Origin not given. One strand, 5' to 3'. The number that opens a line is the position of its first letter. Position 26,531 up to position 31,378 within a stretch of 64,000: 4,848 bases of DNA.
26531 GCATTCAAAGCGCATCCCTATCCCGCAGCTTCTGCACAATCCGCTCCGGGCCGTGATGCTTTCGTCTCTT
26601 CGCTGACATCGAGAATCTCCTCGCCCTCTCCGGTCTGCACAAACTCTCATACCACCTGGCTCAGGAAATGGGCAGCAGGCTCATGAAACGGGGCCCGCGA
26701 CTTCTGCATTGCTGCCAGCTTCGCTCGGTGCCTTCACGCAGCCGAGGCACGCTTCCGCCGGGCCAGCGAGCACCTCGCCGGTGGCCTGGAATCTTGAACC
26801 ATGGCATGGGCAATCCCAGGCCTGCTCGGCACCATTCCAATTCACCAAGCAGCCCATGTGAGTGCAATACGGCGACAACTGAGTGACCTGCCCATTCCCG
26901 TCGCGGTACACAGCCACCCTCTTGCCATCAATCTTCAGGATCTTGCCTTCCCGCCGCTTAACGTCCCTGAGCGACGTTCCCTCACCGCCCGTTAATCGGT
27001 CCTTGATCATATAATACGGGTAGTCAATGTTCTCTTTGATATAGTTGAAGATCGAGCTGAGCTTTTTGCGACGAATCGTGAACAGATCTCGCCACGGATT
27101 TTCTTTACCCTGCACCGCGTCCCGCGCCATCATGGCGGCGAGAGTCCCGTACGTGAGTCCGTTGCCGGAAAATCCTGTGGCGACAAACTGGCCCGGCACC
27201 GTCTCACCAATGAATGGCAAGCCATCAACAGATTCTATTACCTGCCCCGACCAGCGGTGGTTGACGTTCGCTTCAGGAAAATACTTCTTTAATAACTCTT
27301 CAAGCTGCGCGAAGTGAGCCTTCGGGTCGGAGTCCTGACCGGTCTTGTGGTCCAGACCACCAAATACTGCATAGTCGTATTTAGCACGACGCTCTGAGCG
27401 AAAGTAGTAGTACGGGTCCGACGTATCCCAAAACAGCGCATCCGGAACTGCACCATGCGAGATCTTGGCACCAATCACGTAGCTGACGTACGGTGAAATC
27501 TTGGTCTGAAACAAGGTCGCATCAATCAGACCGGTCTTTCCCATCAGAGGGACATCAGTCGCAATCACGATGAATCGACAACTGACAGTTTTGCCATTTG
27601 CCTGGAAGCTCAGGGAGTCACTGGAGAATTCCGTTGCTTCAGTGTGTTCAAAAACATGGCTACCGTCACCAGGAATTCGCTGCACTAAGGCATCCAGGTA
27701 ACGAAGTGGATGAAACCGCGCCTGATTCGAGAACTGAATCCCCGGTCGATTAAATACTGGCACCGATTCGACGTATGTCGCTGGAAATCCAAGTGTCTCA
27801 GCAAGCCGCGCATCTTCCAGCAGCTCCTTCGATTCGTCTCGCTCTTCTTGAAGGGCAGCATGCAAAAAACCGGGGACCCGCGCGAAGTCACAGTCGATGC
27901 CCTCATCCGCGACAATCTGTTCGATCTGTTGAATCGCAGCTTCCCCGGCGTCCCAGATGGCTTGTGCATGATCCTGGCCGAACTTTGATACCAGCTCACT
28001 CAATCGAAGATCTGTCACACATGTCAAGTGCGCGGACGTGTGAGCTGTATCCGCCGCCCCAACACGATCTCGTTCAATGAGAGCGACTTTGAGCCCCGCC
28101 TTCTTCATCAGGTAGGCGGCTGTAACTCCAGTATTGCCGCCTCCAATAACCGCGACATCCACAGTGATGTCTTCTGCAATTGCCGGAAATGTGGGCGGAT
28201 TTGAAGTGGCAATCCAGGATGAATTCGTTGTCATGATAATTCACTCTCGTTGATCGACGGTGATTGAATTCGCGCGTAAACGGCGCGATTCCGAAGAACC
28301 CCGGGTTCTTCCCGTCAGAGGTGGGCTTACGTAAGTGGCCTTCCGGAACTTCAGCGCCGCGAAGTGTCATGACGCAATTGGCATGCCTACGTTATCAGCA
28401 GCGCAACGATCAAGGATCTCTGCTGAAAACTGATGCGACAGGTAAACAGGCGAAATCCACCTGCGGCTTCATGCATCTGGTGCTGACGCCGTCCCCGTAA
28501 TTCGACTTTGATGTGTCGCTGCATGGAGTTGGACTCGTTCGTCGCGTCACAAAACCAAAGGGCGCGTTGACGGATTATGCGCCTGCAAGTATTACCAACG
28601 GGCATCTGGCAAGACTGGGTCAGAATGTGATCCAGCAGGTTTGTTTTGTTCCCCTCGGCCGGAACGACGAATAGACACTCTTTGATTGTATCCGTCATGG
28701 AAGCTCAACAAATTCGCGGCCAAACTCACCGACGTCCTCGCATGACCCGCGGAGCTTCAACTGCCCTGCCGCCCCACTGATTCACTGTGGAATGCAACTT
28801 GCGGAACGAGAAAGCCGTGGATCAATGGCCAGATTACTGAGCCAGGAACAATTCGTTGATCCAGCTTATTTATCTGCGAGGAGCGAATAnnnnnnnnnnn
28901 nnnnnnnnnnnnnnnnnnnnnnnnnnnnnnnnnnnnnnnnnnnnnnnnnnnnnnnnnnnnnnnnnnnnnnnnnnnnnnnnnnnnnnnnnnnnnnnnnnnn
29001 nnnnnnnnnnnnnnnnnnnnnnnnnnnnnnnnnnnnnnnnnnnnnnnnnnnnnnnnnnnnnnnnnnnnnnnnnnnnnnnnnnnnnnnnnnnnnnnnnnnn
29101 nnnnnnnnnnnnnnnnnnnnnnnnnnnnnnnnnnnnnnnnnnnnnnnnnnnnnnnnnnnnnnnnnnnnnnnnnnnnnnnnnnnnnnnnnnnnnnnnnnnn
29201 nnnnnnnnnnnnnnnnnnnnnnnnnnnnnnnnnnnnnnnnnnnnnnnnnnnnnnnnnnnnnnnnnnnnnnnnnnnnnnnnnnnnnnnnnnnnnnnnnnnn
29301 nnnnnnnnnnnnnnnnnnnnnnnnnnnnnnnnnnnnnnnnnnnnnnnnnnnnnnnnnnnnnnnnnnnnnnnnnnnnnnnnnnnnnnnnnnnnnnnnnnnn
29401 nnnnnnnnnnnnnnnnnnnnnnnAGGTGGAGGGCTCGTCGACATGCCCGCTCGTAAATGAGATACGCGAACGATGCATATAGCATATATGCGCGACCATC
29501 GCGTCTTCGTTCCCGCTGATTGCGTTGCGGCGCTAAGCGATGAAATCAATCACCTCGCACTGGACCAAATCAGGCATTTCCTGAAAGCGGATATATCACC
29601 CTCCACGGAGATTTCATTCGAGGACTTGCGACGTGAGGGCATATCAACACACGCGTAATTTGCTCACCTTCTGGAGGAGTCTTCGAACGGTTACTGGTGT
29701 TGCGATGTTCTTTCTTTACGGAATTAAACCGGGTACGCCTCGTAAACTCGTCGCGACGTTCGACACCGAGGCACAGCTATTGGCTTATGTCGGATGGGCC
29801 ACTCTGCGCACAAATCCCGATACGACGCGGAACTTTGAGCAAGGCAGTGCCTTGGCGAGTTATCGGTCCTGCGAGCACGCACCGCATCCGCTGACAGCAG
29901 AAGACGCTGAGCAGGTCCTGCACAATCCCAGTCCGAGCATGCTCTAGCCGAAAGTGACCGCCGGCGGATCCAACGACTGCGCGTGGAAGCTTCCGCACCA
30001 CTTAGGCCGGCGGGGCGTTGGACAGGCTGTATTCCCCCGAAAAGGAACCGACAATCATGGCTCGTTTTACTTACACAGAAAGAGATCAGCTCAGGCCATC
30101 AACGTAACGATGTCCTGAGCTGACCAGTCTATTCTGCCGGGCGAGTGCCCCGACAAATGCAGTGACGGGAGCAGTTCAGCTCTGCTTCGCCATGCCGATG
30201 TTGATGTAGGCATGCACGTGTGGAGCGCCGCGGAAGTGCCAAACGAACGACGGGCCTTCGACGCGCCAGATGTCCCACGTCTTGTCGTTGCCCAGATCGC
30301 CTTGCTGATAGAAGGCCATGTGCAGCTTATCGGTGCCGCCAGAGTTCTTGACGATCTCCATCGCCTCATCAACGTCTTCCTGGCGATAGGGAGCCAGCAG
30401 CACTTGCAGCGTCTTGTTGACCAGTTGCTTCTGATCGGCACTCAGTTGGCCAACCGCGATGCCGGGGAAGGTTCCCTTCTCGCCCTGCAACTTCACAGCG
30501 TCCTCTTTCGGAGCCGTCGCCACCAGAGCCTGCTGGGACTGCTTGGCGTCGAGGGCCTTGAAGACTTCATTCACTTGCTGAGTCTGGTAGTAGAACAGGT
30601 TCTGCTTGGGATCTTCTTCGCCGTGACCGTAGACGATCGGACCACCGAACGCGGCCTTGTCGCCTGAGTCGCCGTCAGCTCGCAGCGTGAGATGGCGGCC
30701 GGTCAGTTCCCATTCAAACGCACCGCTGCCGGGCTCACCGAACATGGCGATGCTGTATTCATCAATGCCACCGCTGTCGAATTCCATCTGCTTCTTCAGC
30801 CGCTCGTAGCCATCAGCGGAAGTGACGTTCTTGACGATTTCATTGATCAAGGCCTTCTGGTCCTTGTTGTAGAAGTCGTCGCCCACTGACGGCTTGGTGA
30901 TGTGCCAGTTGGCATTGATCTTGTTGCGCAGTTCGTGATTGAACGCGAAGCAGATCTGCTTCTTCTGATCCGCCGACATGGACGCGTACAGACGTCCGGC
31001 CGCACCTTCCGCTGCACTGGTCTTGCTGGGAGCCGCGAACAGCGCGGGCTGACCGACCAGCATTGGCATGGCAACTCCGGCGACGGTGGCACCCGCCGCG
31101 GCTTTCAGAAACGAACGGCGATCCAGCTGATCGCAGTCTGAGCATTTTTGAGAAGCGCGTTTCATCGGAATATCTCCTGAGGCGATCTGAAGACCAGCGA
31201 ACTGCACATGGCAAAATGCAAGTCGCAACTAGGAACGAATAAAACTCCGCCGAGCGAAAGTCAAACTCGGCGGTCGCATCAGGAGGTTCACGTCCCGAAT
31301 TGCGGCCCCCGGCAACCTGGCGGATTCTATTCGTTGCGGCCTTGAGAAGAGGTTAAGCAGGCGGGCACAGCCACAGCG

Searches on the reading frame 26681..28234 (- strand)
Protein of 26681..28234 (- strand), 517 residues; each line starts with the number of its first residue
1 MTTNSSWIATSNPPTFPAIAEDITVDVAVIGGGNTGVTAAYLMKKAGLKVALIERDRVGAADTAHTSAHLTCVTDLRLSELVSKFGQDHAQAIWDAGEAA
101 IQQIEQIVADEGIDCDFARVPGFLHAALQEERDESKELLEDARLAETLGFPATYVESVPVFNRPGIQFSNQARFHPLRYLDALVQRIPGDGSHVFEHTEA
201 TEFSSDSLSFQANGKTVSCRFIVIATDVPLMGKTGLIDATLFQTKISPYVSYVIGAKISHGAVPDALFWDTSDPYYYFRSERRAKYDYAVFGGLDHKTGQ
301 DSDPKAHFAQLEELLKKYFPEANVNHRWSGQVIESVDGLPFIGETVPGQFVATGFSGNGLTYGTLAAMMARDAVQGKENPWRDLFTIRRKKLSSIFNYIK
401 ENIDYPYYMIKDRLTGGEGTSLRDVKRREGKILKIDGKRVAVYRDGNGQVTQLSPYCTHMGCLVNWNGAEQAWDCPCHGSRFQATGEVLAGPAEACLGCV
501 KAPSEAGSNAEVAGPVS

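Call 9: search_protein_families(library=pfam, proteins=[window:26681-28234:-], max_evalue=0.001)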
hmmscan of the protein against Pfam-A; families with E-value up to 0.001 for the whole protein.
window:26681-28234:- (517 aa): 12 families
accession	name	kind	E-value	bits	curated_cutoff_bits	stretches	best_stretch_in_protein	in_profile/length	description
PF01266.30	DAO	-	2.2e-44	152.9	27.9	1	26-370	1-350/353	FAD dependent oxidoreductase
PF00355.32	Rieske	-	6.2e-13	48.9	20.3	1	423-499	9-86/88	Rieske [2Fe-2S] domain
PF13738.12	Pyr_redox_3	-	1.6e-06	28.1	30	1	26-105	166-239/305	Pyridine nucleotide-disulphide oxidoreductase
PF12831.13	FAD_oxidored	-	7.5e-06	25.9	27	1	26-58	1-33/416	FAD dependent oxidoreductase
PF01946.23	Thi4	-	1e-05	25.3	26.2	1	23-56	16-50/235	Thi4 family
PF03486.20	HI0933_like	-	2e-05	24.6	50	0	26-57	2-33/244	HI0933-like protein Rossmann domain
PF01134.28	GIDA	-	2.7e-05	23.9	22.1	1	26-74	1-42/391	Glucose inhibited division protein A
PF00890.30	FAD_binding_2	-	3.6e-05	23.6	20.4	1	26-68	1-45/414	FAD binding domain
PF13450.12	NAD_binding_8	-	5.1e-05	23.9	21.9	1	29-59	1-32/68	NAD(P)-binding Rossmann-like domain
PF07992.20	Pyr_redox_2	-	6.8e-05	22.9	26.1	1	26-58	144-177/291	Pyridine nucleotide-disulphide oxidoreductase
PF01494.25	FAD_binding_3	-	6.8e-05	22.7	22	1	25-58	2-35/349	FAD binding domain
PF00070.33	Pyr_redox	-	0.00047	21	22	0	27-56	2-31/82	Pyridine nucleotide-disulphide oxidoreductase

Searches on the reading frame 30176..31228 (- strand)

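Call 9: search_protein_families(library=pfam, proteins=[window:30176-31228:-], max_evalue=0.001)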
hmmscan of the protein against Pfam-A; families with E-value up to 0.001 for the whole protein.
window:30176-31228:- (350 aa): 2 families
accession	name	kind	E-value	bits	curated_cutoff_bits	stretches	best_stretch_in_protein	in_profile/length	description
PF12006.13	DUF3500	-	4.3e-22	79.4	27.2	1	70-334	5-272/297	Protein of unknown function (DUF3500)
PF10518.14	TAT_signal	-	0.00061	20.1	22.7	1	35-52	2-19/21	TAT (twin-arginine translocation) pathway signal sequence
